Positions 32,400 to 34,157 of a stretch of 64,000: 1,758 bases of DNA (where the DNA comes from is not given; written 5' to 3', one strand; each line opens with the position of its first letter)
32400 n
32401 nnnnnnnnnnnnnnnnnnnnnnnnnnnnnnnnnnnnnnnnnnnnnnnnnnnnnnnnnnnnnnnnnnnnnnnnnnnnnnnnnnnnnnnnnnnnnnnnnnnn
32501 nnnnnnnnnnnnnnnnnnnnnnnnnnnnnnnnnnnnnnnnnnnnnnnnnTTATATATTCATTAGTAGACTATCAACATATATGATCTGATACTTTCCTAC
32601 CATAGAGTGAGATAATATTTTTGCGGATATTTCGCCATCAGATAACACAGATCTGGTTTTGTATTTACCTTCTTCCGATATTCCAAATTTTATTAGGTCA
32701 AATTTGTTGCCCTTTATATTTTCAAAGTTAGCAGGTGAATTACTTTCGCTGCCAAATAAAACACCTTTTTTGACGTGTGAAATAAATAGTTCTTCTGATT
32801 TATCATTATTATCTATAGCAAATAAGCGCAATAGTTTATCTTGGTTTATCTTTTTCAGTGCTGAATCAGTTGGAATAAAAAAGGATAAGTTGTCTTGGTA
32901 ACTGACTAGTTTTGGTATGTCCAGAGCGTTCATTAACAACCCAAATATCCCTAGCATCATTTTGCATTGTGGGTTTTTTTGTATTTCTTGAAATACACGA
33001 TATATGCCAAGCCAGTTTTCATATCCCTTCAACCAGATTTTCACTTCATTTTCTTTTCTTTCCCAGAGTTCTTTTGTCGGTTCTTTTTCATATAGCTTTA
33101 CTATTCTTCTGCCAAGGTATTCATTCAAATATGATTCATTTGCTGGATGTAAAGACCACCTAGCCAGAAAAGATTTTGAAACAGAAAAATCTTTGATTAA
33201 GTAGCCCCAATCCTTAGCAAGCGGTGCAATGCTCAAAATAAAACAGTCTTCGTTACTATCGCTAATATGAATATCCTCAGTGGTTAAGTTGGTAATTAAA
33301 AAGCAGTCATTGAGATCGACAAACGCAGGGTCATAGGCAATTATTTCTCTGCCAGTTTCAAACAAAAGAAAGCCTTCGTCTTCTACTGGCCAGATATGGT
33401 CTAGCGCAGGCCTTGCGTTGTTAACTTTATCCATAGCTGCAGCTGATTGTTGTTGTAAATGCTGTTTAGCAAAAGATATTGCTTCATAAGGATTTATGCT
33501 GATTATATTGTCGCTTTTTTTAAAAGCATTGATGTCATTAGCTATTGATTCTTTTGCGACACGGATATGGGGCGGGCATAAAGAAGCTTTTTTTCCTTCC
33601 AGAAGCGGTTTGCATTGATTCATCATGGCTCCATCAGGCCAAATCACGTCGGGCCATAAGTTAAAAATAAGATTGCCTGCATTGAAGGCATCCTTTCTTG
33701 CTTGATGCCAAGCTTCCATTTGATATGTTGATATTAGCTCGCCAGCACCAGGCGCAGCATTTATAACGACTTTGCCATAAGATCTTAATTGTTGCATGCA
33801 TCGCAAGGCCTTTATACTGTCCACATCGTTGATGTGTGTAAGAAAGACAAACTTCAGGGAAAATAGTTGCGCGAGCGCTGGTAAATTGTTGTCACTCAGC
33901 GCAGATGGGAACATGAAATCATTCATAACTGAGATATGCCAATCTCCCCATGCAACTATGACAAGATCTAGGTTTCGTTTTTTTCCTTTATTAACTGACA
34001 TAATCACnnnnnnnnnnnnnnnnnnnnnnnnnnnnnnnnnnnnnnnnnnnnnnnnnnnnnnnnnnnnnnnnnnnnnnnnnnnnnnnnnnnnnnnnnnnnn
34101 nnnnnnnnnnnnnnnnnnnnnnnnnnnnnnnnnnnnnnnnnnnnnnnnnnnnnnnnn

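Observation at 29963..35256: Four-gene operon of unknowns: two ~480-aa paralogs with FAS1-like tails, plus 378-aa and 421-aa orphans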

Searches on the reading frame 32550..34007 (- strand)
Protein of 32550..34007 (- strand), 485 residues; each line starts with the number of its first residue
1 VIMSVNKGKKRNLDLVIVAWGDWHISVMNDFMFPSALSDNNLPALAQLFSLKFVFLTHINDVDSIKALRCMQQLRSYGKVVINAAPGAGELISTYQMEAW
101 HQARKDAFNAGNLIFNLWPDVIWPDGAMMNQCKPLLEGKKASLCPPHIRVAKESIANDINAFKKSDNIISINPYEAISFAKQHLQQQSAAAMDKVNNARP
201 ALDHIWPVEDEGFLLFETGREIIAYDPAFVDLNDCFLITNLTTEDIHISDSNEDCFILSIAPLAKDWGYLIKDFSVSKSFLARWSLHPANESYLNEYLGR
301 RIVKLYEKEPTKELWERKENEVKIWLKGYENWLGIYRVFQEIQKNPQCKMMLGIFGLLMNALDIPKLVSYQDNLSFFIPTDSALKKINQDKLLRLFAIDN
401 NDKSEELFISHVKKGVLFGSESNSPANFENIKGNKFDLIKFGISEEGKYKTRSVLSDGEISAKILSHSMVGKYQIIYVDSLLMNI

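Call 3: search_protein_families(library=pfam, proteins=[window:32550-34007:-], max_evalue=1)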
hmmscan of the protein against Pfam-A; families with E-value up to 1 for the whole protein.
window:32550-34007:- (485 aa): 1 family
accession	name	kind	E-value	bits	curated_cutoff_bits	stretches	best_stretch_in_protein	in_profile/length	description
PF02469.27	Fasciclin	-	4.2e-05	24.2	22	1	368-481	19-120/123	Fasciclin domain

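Call 4: search_protein_families(library=ncbifam, proteins=[window:32550-34007:-], max_evalue=1)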
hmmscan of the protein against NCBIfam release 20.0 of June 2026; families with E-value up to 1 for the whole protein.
window:32550-34007:- (485 aa): 1 family
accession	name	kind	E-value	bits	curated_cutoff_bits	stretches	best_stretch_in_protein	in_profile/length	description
NF005324.0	PRK06853.1-4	equivalog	0.025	14.5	222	1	147-181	51-85/196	indolepyruvate oxidoreductase subunit beta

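Call 9: find_homologous_proteins(query=window:32550-34007:-, max_evalue=0.001)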
Query window:32550-34007:- (485 aa): 4 proteins with E <= 0.001 among 4463 candidates.
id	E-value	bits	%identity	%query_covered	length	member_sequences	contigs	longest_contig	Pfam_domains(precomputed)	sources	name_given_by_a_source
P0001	0.0e+0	1103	100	100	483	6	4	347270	-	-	-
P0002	1.4e-292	989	89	100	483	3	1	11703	PF02469.28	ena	-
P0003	6.6e-75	271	33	97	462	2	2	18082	-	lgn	-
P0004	2.1e-72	263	30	88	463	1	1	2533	-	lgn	-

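Call 11: find_encoding_contigs(protein=P0001, flank=10000, max_places=4)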
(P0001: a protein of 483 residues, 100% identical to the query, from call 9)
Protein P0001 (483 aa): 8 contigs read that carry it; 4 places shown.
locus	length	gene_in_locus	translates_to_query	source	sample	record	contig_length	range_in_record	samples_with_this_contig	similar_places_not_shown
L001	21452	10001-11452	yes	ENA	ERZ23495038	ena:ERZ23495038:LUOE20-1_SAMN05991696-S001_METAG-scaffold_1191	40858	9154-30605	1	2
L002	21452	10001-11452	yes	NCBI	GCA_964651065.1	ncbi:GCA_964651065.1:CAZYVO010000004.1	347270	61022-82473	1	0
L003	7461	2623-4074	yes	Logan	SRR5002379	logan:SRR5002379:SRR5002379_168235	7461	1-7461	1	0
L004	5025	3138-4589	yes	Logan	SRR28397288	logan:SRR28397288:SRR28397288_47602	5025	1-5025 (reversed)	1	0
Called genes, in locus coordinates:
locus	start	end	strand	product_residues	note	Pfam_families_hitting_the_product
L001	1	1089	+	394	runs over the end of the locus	PF01266:DAO, PF01593:Amino_oxidase, PF13450:NAD_binding_8, PF03275:GLF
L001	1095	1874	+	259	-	PF05711:TylF, PF13578:Methyltransf_24 (weak)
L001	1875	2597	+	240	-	PF01596:Methyltransf_3, PF13578:Methyltransf_24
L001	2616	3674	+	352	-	PF05721:PhyH (weak)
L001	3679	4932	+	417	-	-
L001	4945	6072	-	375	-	-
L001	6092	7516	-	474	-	-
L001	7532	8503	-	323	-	PF13472:Lipase_GDSL_2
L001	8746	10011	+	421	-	-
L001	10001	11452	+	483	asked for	-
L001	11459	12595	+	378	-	-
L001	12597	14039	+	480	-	-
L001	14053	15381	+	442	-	-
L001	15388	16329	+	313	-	-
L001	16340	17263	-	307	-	-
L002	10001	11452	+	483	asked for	-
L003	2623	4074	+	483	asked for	-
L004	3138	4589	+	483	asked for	-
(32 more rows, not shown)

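Call 12: find_encoding_contigs(protein=P0003, flank=10000, max_places=3)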
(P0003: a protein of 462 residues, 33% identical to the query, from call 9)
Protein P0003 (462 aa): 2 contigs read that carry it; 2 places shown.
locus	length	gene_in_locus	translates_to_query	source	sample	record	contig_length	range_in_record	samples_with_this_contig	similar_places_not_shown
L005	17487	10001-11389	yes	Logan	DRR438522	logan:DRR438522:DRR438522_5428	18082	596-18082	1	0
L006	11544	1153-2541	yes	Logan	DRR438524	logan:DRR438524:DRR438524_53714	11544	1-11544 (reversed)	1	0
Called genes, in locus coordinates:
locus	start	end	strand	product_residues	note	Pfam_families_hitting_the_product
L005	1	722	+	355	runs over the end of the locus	PF02668:TauD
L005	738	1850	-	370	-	PF13439:Glyco_transf_4, PF13579:Glyco_trans_4_4, PF00534:Glycos_transf_1, PF13692:Glyco_trans_1_4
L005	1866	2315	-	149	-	-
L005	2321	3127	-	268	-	-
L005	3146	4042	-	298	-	PF01073:3Beta_HSD, PF01370:Epimerase, PF02719:Polysacc_synt_2 (weak), PF04321:RmlD_sub_bind, PF05368:NmrA (faint), PF13460:NAD_binding_10, PF16363:GDP_Man_Dehyd, PF07993:NAD_binding_4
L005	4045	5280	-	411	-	-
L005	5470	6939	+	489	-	-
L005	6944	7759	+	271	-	-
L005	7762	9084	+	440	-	-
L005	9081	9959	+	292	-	PF13432:TPR_16 (weak), PF14559:TPR_19 (weak)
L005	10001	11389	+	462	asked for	-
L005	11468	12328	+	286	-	PF08003:Methyltransf_9, PF13489:Methyltransf_23, PF01728:FtsJ (weak), PF13847:Methyltransf_31, PF08241:Methyltransf_11, PF08242:Methyltransf_12, PF13649:Methyltransf_25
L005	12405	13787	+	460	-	-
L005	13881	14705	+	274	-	-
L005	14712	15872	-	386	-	PF13472:Lipase_GDSL_2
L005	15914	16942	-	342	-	PF16822:ALGX (faint)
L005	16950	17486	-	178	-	?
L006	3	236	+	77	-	?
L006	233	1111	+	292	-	PF13432:TPR_16 (weak), PF14559:TPR_19 (weak)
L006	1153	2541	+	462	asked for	-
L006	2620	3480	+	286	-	PF08003:Methyltransf_9, PF13489:Methyltransf_23, PF01728:FtsJ (weak), PF13847:Methyltransf_31, PF08241:Methyltransf_11, PF08242:Methyltransf_12, PF13649:Methyltransf_25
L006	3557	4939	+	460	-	-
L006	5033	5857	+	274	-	-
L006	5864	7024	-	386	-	PF13472:Lipase_GDSL_2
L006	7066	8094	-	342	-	PF16822:ALGX (faint)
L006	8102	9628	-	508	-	PF03062:MBOAT, PF13813:MBOAT_2 (weak)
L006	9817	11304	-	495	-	PF00657:Lipase_GDSL (faint), PF13472:Lipase_GDSL_2 (weak)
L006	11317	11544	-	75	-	?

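Call 19: search_solved_structures(query=A1, max_evalue=10, show_alignments=3)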
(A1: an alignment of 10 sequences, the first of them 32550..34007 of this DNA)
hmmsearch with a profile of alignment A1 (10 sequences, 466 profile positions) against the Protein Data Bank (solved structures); distinct sequences matched with E-value up to 10: 21.
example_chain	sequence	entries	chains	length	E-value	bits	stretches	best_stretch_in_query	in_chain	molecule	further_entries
7as7_A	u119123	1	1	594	2.2e-16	62.9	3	350-464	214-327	Transforming growth factor-beta-induced protein ig-h3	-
7asg_A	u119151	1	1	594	4.2e-16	62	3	350-464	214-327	Transforming growth factor-beta-induced protein ig-h3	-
5nv6_A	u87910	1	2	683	4.5e-16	61.9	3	350-464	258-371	Transforming growth factor-beta-induced protein ig-h3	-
5yjh_A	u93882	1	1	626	1.1e-15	60.6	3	354-464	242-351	Periostin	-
5yjg_A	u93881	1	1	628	1.1e-15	60.5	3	354-464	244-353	Periostin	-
7asc_A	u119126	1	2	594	1.2e-15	60.4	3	350-464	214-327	Transforming growth factor-beta-induced protein ig-h3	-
1w7d_A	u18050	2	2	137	1e-08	37.6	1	346-465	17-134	BETA-IG-H3/FASCICLIN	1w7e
6kgx_bH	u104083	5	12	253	5.8e-06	28.5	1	348-448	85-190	LRC6 | FAS1 domain-containing protein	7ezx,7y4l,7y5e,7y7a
2vxp_A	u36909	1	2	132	7.4e-05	24.9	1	343-461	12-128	TRANSFORMING GROWTH FACTOR-BETA-INDUCED PROTEIN IG-H3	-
2ltb_A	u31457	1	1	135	7.6e-05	24.8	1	343-461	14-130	Transforming growth factor-beta-induced protein ig-h3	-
1x3b_A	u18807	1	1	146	9.6e-05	24.5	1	343-461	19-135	Transforming growth factor-beta induced protein IG-H3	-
2ltc_A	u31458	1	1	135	0.00013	24.1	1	343-464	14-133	Transforming growth factor-beta-induced protein ig-h3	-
5wt7_A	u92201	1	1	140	0.00013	24.1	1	348-464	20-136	Periostin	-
9oek_A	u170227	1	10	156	0.00015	23.8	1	343-450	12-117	Transforming growth factor-beta-induced protein ig-h3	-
1nyo_A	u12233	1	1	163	0.00069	21.7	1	359-465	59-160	Immunogenic protein MPT70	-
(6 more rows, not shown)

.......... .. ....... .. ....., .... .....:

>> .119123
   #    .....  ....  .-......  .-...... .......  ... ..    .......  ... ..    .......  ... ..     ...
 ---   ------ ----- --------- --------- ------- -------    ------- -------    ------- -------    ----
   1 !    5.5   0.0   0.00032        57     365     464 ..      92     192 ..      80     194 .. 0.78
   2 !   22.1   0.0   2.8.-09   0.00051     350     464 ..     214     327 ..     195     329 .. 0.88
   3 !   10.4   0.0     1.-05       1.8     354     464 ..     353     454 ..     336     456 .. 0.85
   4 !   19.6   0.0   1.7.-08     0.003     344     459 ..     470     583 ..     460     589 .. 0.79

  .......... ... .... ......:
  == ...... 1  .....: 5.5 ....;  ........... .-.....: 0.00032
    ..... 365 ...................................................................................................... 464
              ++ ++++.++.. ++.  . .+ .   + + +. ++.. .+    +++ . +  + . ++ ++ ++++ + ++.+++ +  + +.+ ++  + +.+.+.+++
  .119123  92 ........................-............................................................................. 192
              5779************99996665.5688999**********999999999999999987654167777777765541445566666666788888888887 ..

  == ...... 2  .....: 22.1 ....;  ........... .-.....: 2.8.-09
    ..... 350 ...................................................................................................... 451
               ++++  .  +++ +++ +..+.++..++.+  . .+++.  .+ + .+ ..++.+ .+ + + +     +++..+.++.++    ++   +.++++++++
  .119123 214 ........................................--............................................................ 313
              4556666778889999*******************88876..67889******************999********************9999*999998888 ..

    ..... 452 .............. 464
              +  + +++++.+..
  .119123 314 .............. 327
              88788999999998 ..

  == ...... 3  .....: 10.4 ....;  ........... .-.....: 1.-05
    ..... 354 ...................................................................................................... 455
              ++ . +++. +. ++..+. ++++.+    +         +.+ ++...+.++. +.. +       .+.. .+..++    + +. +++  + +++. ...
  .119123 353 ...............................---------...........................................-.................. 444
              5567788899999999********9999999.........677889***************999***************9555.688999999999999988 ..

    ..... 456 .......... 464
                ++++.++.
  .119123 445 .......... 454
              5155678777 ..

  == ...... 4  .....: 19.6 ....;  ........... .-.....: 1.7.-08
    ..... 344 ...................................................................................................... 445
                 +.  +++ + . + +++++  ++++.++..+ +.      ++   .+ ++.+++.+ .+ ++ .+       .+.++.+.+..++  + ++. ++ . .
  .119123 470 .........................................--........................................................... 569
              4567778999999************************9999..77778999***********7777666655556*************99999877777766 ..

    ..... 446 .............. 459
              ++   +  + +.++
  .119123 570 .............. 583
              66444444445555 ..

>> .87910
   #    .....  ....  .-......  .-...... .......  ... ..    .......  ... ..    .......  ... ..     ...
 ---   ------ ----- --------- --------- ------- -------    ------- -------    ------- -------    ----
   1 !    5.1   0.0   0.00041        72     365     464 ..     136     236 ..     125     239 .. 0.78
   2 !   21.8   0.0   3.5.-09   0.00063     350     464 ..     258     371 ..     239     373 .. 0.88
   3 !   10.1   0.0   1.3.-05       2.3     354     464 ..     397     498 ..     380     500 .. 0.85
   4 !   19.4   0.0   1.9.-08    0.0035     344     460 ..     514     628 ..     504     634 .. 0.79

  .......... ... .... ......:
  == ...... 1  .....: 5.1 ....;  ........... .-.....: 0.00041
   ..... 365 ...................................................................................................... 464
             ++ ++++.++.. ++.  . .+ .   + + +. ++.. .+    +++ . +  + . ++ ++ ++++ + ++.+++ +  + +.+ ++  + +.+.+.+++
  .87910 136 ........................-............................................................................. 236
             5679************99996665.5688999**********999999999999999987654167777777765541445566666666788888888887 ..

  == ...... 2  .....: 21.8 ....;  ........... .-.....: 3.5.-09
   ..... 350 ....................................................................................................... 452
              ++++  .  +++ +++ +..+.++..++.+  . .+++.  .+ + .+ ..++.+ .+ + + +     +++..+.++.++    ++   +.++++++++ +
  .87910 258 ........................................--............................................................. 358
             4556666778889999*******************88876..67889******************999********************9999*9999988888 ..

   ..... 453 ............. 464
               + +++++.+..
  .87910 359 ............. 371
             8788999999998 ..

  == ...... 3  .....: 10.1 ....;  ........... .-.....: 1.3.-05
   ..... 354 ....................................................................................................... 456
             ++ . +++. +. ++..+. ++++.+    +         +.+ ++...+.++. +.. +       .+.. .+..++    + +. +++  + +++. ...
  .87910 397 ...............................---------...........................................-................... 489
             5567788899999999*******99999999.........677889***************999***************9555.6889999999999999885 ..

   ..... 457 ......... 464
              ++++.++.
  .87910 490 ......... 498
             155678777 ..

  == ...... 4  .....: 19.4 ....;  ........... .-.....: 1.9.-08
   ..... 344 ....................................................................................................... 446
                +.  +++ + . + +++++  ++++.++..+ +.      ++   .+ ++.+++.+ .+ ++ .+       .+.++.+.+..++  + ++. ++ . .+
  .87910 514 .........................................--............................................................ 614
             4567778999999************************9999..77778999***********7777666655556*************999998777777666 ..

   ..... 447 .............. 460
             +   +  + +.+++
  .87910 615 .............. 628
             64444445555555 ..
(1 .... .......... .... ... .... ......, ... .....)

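Call 25: find_related_loci(query=A1, collection=genome_contigs, flank=10000)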
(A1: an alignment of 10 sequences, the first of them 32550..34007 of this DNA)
Query A1 (485 aa) in genome_contigs; peptide patterns used: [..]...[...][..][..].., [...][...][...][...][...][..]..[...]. (x = any residue, [..] = any of these).
65 stretches matched a pattern; 1 encode a relative of the query (tblastn E <= 1e-3); 1 distinct loci.
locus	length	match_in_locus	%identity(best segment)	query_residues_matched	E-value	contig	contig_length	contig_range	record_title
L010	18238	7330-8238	25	15-317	3e-16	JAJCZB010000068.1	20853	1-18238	MAG: Candidatus Dependentiae bacterium isolate OFTM129 OFTM129_67, whole genome shotgun sequence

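Call 26: search_protein_representatives(alignment_id=A1)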
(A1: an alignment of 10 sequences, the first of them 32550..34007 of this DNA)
Query: 10 sequences, 466 profile positions. Proteins with E-value up to 0.001 (for the whole library): 8190; up to 1e-10: 3629; up to 1e-30: 899. The best 150 are listed.
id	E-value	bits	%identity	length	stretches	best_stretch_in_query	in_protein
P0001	8.5e-191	651.2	-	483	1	1-465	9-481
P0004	5.7e-184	628.7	-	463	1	1-465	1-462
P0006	1.0e-179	614.7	-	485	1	1-437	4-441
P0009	5.9e-178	608.8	-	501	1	2-465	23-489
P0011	6.8e-139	480.1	-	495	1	2-451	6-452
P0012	1.2e-136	472.7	-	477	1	1-464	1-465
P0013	2.4e-136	471.7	-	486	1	2-464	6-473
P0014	9.2e-136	469.7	-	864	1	2-464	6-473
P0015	3.3e-134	464.6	-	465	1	2-463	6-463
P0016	1.0e-129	449.8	-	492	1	2-465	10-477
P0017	4.1e-129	447.8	-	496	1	2-464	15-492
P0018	2.3e-127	442.1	-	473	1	10-463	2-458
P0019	1.9e-124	432.4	-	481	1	3-464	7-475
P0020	9.7e-124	430.1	-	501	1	2-417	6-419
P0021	1.2e-123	429.8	-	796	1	5-464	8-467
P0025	1.4e-118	413.1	-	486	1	3-465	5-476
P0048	3.5e-107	375.5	-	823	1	2-465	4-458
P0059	4.7e-102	358.6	-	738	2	3-320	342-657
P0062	1.8e-101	356.6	-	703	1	2-415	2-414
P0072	2.0e-94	333.4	-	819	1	3-417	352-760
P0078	3.4e-92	326.1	-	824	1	3-417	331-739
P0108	1.5e-79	284.4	-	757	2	3-324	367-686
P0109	1.8e-79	284.1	-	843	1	3-417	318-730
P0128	1.4e-70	254.9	-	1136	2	2-324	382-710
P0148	2.2e-64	234.4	-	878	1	1-417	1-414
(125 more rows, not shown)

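Call 27: predict_structure(alignment_id=A1)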
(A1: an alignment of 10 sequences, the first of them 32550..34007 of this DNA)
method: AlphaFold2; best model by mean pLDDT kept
length: 485 residues; sequences in the alignment: 10
mean_pLDDT: 80.2   pTM: 0.76
mean pLDDT of the five models: 80.2, 79.2, 76.0, 74.7, 68.2
residues with pLDDT >= 90: 139; 70-90: 256; 50-70: 51; < 50: 39
segments of 3 or more residues with pLDDT < 50: 1-7, 186-199, 263-274, 420-422
pLDDT, mean of each block of 10 residues (from residue 1): 48 92 90 95 95 93 94 95 72 66 90 92 92 92 83 82 89 90 60 44 75 77 88 70 85 78 44 57 76 73 87 92 85 88 90 84 77 84 80 64 82 79 65 84 78 81 88 89 69
secondary structure, 60 per line:
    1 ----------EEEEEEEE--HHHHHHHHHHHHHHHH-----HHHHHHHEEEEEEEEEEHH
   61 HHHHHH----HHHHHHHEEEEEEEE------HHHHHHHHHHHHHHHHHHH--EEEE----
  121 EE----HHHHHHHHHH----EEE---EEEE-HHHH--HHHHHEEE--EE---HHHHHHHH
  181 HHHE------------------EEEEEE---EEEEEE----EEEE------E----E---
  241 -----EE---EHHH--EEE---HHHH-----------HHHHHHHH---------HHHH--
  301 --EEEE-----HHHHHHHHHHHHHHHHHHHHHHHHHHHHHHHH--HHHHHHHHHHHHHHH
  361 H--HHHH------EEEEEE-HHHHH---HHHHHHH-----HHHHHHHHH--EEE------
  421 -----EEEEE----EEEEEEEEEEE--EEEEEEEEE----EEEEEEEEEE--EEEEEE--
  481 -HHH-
elements in order: E11-18 H21-36 H42-48 E49-58 H59-66 H71-77 E78-85 H92-110 E113-116 H127-136 E141-143 E147-150 H152-155 H158-162 E163-165 H173-183 E203-208 E212-217 E222-225 E257-259 H263-266 H278-285 H295-298 E303-306 H312-343 H346-361 H364-367 E374-379 H381-385 H389-395 H401-409 E412-414 E426-430 E435-445 E448-456 E461-470 E473-478

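Call 30: search_protein_families(library=pfam, alignment_id=A2, max_evalue=0.001)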
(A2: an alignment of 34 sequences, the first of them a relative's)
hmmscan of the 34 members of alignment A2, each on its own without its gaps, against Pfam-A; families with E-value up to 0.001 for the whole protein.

A. member 1, P0014 (864 aa): 1 family
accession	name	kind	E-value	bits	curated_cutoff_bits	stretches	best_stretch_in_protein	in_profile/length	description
PF02469.27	Fasciclin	-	2.6e-09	37.8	22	1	349-473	7-121/123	Fasciclin domain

B. families by the number of members that match (of 34 scanned): 25 families
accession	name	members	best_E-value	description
PF02469.27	Fasciclin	12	7.5e-12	Fasciclin domain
PF07719.23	TPR_2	8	2e-16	Tetratricopeptide repeat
PF13432.12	TPR_16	7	3.9e-14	Tetratricopeptide repeat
PF13424.12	TPR_12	7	2.2e-10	Tetratricopeptide repeat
PF00515.34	TPR_1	6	1.3e-12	Tetratricopeptide repeat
PF13181.12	TPR_8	5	8.9e-16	Tetratricopeptide repeat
PF13428.12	TPR_14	5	9.8e-11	Tetratricopeptide repeat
PF14559.12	TPR_19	4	6e-15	Tetratricopeptide repeat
PF13431.12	TPR_17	3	4.8e-19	Tetratricopeptide repeat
PF13414.12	TPR_11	3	5.7e-09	TPR repeat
PF13176.12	TPR_7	3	3.7e-08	Tetratricopeptide repeat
PF13371.12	TPR_9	2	6.6e-06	Tetratricopeptide repeat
PF13844.12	Glyco_transf_41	1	6.5e-36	Glycosyl transferase family 41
PF05050.19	Methyltransf_21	1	5.4e-11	Methyltransferase FkbM domain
PF08242.18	Methyltransf_12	1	2.7e-07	Methyltransferase domain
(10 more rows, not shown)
